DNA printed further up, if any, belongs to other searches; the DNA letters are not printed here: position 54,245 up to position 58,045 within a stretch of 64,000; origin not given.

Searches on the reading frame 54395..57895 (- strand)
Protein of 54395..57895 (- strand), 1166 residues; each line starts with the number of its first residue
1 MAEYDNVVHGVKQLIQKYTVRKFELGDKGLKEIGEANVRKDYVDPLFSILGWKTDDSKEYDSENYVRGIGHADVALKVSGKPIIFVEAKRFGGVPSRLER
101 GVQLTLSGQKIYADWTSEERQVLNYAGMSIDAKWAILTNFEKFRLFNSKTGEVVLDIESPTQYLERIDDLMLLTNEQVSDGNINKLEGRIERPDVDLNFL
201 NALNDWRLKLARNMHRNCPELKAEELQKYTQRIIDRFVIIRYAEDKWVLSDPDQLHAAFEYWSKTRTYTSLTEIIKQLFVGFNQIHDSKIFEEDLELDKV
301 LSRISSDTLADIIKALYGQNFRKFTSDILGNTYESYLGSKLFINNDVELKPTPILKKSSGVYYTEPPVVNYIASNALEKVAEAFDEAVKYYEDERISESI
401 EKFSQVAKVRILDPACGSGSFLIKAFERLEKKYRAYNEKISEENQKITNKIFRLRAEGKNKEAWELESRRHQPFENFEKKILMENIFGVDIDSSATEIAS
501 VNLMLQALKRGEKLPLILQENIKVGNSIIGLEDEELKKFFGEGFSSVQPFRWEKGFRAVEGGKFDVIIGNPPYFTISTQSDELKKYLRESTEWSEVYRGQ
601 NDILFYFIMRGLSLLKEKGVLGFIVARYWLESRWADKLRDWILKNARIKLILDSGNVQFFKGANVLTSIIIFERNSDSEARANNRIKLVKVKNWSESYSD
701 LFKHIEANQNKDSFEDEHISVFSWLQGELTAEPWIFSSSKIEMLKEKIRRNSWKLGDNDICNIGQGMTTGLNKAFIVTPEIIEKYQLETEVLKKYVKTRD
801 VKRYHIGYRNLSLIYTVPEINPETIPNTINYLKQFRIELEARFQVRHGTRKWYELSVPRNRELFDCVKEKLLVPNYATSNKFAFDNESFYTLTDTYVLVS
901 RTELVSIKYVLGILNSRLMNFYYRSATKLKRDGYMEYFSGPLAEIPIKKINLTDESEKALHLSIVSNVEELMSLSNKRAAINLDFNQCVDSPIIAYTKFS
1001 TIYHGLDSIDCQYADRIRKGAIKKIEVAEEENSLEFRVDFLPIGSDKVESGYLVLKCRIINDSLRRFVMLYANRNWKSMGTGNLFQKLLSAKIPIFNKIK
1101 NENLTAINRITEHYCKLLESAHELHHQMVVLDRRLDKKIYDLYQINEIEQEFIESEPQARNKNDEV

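Call 15: search_protein_families(library=pfam, proteins=[window:54395-57895:-], max_evalue=0.00001)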
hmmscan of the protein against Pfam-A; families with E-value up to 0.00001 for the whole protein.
window:54395-57895:- (1166 aa): 6 families
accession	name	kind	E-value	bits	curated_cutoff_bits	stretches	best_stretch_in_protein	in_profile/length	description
PF07669.17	Eco57I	-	5.2e-34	118.2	25.3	1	484-660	1-171/171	Eco57I restriction-modification methylase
PF12950.13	TaqI_C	-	4.8e-20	72.4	26.5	1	794-947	2-118/118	TaqI-like C-terminal specificity domain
PF02384.22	N6_Mtase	-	6.7e-16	58.9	20.4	1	386-696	24-251/311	N-6 DNA Methylase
PF20473.4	MmeI_Mtase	-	3.2e-15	56.4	27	1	404-617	16-189/259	MmeI, DNA-methyltransferase domain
PF04313.20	HSDR_N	-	8.2e-07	29.5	25.1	0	72-151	128-195/198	Type I restriction enzyme R protein N terminus (HSDR_N)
PF01170.24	UPF0020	-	1.5e-06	28.5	22.3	0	409-504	30-97/197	RMKL-like, methyltransferase domain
